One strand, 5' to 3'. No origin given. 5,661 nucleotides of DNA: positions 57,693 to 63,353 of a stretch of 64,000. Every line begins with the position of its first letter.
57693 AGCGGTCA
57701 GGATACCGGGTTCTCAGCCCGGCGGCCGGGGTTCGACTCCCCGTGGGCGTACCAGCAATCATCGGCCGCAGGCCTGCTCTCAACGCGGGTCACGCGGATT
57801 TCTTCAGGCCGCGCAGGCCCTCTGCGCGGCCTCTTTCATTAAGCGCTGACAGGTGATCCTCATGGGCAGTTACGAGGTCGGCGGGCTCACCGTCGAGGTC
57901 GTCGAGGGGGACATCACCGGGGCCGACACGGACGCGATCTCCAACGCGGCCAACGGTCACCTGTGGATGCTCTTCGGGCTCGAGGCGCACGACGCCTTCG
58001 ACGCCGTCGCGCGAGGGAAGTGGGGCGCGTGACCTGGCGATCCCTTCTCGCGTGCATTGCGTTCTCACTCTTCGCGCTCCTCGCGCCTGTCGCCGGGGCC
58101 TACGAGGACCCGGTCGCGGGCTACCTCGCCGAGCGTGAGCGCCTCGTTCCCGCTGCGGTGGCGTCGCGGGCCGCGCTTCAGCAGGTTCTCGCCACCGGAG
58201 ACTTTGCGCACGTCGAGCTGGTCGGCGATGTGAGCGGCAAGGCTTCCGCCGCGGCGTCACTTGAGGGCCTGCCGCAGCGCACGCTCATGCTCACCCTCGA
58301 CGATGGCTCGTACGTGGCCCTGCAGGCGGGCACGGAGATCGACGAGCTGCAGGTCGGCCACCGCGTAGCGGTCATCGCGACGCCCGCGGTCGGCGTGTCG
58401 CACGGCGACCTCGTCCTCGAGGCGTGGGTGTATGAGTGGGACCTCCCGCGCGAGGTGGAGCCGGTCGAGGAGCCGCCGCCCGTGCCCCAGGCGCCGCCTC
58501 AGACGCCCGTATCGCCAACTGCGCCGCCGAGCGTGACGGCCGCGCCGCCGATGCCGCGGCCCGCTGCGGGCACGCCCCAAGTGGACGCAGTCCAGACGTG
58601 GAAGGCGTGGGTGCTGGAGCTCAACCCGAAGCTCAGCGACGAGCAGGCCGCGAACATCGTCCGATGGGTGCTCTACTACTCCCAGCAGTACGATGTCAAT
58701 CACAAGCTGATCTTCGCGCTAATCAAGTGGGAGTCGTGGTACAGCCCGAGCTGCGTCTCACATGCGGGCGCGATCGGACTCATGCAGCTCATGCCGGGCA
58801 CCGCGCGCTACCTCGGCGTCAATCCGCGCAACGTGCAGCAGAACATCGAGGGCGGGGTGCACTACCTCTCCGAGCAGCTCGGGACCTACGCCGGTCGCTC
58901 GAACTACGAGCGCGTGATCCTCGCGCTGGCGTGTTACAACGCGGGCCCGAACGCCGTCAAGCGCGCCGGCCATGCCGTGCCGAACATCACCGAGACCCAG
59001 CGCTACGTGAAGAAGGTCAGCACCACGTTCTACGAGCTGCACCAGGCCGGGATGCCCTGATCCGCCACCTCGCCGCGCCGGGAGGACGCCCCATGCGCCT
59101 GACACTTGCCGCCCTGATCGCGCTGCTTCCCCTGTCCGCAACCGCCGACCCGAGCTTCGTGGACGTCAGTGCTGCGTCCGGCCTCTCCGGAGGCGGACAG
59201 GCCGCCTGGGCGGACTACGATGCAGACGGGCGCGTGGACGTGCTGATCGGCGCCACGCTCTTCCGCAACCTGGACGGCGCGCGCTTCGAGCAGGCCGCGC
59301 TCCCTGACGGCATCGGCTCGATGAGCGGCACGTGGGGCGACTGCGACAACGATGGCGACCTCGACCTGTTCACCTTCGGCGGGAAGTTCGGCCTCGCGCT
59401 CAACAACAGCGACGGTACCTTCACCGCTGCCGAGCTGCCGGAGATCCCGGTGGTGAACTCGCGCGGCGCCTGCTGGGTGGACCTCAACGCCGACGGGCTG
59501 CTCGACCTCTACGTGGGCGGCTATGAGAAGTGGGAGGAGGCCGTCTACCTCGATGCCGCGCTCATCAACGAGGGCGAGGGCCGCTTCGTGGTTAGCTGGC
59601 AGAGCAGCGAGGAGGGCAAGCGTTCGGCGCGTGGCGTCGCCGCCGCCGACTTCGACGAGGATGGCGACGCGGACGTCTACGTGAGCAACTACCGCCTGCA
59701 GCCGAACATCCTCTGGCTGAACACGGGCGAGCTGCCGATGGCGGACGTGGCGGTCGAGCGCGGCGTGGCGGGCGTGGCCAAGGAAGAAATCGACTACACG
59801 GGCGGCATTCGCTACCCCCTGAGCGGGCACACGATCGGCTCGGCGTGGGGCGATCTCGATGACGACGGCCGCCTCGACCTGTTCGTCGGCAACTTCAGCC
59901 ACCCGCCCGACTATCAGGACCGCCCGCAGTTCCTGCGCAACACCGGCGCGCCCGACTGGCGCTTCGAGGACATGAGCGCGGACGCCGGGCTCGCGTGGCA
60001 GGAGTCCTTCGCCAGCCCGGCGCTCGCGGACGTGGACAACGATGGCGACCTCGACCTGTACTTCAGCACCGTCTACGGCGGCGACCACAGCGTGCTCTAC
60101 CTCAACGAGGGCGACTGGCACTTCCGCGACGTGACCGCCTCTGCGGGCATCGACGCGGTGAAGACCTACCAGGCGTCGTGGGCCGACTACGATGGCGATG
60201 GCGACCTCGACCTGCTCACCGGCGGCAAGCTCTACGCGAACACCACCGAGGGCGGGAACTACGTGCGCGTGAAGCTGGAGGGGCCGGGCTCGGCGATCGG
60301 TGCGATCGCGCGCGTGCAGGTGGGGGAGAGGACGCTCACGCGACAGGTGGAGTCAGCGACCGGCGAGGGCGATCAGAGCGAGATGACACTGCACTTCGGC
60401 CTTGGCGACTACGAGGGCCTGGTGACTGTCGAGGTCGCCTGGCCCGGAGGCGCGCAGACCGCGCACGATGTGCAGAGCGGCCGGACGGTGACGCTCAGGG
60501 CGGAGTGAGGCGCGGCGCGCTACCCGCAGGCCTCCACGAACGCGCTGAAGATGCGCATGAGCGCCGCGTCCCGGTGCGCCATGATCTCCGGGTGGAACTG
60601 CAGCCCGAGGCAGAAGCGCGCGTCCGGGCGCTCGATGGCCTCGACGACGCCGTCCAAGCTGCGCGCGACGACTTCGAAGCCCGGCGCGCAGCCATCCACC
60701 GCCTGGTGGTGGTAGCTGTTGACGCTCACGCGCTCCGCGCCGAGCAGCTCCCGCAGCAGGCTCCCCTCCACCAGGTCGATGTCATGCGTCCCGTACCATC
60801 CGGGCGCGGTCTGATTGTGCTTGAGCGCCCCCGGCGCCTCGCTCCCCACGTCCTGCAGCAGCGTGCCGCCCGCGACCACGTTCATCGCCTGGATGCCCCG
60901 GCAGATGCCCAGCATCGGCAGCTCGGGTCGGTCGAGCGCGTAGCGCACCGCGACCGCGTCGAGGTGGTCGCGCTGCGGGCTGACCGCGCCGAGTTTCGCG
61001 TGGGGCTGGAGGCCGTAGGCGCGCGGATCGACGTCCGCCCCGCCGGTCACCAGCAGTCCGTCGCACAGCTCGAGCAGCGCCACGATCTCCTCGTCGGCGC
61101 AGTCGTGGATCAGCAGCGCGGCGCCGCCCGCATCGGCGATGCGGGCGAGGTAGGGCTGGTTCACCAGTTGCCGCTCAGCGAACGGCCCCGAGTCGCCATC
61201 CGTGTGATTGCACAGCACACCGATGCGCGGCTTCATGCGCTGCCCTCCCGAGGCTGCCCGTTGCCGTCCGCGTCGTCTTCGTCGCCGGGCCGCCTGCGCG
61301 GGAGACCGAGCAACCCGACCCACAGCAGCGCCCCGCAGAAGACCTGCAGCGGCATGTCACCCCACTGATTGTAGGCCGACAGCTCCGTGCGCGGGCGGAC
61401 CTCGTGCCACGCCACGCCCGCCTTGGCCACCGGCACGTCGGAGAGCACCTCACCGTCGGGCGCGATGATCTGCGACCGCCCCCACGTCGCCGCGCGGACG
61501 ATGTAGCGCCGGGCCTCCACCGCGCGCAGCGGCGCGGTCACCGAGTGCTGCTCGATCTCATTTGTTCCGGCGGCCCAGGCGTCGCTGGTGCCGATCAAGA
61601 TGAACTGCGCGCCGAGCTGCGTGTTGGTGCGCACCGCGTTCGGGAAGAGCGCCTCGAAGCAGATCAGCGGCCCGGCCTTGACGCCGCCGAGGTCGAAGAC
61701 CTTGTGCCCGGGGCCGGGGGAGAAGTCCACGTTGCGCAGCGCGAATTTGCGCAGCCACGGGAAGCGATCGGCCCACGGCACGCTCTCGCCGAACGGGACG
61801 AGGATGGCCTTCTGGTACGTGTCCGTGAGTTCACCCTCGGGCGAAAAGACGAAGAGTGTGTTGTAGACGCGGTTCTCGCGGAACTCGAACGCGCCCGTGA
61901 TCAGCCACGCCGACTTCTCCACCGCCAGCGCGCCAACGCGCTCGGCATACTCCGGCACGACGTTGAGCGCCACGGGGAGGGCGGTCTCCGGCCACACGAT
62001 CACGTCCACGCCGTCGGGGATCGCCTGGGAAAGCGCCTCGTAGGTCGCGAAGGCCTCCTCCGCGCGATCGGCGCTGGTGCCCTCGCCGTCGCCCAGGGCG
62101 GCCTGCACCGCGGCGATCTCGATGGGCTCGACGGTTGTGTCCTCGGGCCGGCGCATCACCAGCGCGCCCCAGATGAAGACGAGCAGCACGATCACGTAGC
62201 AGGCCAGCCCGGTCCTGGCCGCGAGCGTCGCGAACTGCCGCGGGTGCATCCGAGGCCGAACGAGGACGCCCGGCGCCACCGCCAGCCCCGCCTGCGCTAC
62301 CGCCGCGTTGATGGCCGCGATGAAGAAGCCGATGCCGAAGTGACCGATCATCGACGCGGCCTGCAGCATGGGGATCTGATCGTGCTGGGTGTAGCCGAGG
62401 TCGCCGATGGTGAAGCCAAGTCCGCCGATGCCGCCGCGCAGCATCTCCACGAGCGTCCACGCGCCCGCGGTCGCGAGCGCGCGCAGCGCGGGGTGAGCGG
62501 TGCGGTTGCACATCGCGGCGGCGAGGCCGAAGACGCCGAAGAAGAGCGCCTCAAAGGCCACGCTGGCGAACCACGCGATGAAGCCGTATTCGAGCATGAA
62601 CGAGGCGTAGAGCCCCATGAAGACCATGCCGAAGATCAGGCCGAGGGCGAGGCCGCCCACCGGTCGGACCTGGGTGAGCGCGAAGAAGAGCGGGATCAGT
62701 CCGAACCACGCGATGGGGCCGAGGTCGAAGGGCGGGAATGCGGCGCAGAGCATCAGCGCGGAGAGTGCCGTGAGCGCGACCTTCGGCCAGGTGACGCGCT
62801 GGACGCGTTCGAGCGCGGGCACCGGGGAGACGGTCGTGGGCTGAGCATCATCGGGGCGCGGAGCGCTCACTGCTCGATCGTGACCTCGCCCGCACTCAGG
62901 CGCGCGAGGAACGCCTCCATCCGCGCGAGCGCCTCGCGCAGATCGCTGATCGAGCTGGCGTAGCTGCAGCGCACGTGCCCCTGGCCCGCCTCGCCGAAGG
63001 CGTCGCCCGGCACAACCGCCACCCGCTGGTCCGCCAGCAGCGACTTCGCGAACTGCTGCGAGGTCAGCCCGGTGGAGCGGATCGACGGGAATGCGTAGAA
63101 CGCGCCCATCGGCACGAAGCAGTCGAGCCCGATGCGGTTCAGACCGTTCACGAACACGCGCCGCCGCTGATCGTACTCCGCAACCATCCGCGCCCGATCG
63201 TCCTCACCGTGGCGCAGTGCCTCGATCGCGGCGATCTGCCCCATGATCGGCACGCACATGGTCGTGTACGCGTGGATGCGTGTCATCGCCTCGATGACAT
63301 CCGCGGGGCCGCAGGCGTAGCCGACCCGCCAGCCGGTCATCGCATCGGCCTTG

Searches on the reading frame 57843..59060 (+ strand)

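Call 91: search_protein_families(library=pfam, proteins=[window:57843-59060:+], max_evalue=0.00001)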
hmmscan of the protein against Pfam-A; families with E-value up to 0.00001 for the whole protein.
window:57843-59060:+ (405 aa): 1 family
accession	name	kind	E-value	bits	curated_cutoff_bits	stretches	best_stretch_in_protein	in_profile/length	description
PF01464.25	SLT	-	3.9e-21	75.2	21.3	1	279-378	6-107/117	Transglycosylase SLT domain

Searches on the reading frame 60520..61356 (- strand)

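Call 91: search_protein_families(library=pfam, proteins=[window:60520-61356:-], max_evalue=0.00001)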
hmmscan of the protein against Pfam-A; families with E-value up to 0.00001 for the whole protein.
window:60520-61356:- (278 aa): 2 families
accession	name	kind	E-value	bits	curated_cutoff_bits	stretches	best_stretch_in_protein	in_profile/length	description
PF07722.19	Peptidase_C26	-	1.2e-57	195.7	20.5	1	45-257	3-219/219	Peptidase C26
PF00117.34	GATase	-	5e-14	52.8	22.8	1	135-262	63-177/190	Glutamine amidotransferase class-I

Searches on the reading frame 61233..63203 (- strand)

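Call 91: search_protein_families(library=pfam, proteins=[window:61233-63203:-], max_evalue=0.00001)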
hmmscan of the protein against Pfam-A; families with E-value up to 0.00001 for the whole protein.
window:61233-63203:- (656 aa): 2 families
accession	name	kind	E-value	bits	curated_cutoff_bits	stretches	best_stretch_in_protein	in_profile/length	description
PF00795.27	CN_hydrolase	-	1.7e-33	116.5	23.2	1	363-603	2-247/256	Carbon-nitrogen hydrolase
PF20154.4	LNT_N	-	3.6e-28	99.2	27.1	1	148-301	1-159/159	Apolipoprotein N-acyltransferase N-terminal domain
